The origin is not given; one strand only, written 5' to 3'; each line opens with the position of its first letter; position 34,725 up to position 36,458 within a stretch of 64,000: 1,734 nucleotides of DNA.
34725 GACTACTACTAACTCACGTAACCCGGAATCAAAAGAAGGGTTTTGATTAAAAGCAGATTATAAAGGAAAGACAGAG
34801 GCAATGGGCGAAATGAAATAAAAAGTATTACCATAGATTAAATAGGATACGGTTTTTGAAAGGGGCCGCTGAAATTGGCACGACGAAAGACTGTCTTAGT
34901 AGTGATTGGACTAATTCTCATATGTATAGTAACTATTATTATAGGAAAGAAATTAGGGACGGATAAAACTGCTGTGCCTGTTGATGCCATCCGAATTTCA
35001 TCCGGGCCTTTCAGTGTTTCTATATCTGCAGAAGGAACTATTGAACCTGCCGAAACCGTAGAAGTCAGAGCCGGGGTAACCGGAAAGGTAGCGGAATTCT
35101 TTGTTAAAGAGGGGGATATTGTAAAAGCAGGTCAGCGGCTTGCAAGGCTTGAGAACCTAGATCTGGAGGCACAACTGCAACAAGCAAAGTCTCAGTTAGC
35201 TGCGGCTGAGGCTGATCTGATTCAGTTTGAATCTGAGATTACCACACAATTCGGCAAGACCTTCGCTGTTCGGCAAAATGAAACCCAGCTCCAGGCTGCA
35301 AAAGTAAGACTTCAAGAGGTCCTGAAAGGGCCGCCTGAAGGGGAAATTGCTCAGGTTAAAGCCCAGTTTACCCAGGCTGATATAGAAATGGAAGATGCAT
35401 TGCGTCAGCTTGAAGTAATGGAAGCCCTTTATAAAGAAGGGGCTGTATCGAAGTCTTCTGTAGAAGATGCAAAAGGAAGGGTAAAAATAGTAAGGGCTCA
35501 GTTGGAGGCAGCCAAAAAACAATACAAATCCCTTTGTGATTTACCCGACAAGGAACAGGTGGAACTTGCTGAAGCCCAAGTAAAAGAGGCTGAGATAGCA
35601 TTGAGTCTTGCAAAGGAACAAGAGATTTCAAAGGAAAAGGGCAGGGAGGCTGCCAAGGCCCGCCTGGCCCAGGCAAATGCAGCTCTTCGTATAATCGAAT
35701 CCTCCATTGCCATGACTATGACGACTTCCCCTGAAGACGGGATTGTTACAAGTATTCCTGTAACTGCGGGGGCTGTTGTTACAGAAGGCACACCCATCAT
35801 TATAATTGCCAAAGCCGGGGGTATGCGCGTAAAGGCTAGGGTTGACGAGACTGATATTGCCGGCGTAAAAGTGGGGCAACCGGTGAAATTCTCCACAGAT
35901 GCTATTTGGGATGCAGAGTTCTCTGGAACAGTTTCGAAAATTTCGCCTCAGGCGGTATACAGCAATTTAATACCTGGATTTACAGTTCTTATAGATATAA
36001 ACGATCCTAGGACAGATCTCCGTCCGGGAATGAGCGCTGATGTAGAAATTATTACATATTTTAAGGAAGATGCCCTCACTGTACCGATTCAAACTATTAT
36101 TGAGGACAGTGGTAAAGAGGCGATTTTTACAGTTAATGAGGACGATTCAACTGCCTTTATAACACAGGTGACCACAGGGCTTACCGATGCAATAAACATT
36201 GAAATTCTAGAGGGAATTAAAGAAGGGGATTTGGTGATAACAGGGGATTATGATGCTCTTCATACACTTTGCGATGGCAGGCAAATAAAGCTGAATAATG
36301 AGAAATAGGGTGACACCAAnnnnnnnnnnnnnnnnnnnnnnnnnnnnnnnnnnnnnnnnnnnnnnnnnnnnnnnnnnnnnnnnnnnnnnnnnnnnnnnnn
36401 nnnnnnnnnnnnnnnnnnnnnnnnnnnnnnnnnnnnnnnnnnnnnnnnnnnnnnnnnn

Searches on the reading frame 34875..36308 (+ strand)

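Call 32: search_protein_families(library=pfam, proteins=[window:34875-36308:+], max_evalue=0.00001)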
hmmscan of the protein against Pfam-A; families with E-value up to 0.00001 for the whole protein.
window:34875-36308:+ (477 aa): 5 families
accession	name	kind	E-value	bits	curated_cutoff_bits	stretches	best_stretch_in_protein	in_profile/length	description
PF16576.10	HlyD_D23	-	5e-21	75.4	30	1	239-388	61-214/214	Barrel-sandwich domain of CusB or HlyD membrane-fusion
PF13437.12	HlyD_3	-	3.2e-17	63.6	22.2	1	284-385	3-106/106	HlyD family secretion protein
PF13533.13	Biotin_lipoyl_2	-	2.6e-10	40.3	29.8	0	62-93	1-32/32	Biotin-lipoyl like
PF00364.28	Biotin_lipoyl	-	3e-09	37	22.1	0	271-311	33-73/73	Biotin-requiring enzyme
PF12700.13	HlyD_2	-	1.4e-06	27.8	25.1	0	300-428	250-368/416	HlyD family secretion protein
